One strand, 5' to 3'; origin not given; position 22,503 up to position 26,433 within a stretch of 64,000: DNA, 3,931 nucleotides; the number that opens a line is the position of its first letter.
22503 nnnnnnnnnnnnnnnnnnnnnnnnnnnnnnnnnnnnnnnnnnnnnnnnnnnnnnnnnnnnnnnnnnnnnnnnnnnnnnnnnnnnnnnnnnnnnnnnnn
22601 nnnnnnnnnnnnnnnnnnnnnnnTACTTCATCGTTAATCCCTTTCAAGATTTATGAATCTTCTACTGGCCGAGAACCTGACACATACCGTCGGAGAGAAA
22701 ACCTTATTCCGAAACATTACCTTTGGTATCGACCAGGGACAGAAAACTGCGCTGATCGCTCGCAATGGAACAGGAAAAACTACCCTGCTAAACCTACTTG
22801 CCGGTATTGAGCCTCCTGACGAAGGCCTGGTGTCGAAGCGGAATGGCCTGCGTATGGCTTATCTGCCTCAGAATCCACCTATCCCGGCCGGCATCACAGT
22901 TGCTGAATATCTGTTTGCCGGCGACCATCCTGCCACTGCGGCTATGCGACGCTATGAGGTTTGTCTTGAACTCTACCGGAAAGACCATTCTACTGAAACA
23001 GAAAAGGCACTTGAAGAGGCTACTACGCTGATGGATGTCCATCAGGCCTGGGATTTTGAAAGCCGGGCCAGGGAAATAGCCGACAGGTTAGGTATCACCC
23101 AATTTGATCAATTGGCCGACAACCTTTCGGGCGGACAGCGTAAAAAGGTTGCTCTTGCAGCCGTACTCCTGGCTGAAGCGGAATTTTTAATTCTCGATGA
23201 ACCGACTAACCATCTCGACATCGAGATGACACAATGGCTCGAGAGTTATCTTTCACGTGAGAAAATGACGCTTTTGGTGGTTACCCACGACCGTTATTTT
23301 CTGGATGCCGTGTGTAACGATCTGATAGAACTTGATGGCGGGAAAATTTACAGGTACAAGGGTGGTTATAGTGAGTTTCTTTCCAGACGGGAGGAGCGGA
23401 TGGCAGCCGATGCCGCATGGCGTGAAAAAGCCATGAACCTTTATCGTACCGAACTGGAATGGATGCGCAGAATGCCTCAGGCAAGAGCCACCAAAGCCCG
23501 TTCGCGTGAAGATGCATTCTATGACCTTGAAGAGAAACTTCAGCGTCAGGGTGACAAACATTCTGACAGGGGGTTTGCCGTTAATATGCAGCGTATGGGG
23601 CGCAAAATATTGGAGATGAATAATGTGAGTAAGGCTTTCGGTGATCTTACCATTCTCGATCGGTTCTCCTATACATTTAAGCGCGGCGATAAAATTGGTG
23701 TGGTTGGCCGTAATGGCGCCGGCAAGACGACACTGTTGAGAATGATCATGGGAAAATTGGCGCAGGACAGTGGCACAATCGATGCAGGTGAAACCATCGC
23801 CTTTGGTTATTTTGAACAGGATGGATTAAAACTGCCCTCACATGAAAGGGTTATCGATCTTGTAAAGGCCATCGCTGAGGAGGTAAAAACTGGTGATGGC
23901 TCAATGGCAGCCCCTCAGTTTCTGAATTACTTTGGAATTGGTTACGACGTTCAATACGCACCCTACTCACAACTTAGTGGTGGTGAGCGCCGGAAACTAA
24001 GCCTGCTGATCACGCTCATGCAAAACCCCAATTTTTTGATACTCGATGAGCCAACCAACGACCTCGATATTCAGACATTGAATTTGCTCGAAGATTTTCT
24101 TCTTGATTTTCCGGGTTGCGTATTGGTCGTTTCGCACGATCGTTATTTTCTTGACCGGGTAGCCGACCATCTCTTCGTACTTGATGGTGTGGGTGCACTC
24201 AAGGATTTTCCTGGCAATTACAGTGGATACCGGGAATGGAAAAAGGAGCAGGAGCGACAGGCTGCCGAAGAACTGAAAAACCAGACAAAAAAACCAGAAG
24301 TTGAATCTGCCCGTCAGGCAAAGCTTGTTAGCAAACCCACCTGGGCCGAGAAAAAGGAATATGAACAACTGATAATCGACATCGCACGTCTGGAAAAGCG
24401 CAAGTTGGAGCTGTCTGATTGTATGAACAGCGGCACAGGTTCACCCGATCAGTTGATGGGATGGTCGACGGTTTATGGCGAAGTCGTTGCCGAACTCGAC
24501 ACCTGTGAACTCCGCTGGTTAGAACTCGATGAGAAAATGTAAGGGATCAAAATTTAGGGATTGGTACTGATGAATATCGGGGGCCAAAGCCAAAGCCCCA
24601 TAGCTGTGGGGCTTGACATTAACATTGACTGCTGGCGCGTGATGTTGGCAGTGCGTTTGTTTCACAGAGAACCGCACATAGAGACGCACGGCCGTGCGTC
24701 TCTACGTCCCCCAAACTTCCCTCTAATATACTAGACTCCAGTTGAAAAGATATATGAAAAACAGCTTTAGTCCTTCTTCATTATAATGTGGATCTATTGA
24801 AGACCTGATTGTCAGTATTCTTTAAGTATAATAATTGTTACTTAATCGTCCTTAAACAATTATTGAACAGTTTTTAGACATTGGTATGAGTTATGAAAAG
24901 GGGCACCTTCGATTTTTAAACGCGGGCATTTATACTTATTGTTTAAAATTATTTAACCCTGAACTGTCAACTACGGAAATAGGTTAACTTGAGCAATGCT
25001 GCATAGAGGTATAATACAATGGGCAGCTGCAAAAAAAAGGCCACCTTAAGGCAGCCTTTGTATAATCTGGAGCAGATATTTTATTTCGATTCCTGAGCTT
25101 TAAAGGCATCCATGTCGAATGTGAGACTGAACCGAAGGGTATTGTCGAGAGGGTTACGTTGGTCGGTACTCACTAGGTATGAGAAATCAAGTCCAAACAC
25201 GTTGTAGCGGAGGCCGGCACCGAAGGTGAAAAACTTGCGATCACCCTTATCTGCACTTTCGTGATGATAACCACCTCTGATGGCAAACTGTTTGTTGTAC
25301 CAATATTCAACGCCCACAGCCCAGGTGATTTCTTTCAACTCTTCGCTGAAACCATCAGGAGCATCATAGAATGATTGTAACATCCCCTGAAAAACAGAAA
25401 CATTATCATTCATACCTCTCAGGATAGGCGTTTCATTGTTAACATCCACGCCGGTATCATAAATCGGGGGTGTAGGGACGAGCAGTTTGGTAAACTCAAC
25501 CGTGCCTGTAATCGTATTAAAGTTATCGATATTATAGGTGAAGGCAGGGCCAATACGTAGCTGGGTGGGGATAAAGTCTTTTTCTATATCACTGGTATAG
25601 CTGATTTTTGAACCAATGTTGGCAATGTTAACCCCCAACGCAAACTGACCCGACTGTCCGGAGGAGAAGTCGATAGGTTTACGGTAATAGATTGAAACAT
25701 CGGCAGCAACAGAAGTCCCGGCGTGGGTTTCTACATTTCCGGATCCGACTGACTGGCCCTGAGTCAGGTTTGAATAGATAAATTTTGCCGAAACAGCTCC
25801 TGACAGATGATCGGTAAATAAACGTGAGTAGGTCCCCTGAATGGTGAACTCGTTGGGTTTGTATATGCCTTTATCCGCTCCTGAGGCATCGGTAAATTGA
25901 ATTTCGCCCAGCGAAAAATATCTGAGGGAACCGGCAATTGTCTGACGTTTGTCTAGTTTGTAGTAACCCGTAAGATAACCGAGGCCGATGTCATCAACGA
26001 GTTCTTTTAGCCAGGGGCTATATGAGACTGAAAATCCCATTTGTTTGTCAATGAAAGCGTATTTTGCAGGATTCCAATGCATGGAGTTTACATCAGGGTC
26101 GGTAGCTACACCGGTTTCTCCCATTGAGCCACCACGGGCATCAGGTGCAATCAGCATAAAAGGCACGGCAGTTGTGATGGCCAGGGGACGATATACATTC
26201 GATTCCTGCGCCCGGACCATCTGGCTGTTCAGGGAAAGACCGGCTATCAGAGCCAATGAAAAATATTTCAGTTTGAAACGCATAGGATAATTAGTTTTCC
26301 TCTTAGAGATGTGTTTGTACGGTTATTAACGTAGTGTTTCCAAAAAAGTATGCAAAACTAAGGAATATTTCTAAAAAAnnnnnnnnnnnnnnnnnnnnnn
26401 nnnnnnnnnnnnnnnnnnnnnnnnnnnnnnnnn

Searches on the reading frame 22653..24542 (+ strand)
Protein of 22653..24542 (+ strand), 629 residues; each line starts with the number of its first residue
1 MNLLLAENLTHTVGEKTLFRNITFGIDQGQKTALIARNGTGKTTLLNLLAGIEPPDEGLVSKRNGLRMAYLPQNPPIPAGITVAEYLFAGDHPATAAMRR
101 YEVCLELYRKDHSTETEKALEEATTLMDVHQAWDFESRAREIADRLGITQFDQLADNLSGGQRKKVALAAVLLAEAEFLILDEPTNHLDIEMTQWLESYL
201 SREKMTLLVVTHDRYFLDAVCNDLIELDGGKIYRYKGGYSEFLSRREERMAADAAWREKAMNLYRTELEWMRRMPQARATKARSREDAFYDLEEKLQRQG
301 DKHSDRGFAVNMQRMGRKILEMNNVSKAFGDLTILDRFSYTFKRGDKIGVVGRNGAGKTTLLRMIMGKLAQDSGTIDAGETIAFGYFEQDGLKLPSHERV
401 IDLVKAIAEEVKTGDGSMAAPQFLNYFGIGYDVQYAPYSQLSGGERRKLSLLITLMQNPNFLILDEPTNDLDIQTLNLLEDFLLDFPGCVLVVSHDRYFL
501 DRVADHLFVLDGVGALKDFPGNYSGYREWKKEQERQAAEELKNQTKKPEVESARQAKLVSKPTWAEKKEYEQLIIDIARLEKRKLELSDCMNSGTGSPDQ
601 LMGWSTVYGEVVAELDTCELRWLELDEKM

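Call 62: search_protein_families(library=pfam, proteins=[window:22653-24542:+], max_evalue=0.00001)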
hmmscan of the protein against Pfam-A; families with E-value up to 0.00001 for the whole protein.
window:22653-24542:+ (629 aa): 7 families
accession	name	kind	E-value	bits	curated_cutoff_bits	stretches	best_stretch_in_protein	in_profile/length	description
PF00005.33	ABC_tran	-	3.1e-49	167.5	25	2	20-186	2-137/137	ABC transporter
PF12848.13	ABC_tran_Xtn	-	3.9e-17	62.6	25.9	1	225-299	1-76/85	ABC transporter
PF13304.12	AAA_21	-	1.8e-16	61.6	27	0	154-218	234-304/304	AAA domain, putative AbiEii toxin, Type IV TA system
PF02463.25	SMC_N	-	1.3e-10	41.5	40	0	141-220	122-205/220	RecF/RecN/SMC N terminal domain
PF16326.10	ABC_tran_CTD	-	5.5e-10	39.8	32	1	563-627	3-69/69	ABC transporter C-terminal domain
PF13401.12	AAA_22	-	4.4e-07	30.7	27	0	350-482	10-107/130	AAA domain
PF00006.31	ATP-synt_ab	-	3.1e-06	27.4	29.5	0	340-371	9-40/213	ATP synthase alpha/beta family, nucleotide-binding domain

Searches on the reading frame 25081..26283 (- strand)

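Call 62: search_protein_families(library=pfam, proteins=[window:25081-26283:-], max_evalue=0.00001)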
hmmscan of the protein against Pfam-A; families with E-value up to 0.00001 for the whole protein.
window:25081-26283:- (400 aa): 2 families
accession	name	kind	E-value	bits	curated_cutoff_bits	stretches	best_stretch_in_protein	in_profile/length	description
PF19572.5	PorV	-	5.3e-67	226.3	27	1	35-273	8-242/243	Type IX secretion system protein PorV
PF03349.22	Toluene_X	-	9.6e-06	24.7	29.7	0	319-360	317-369/421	Outer membrane protein transport protein (OMPP1/FadL/TodX)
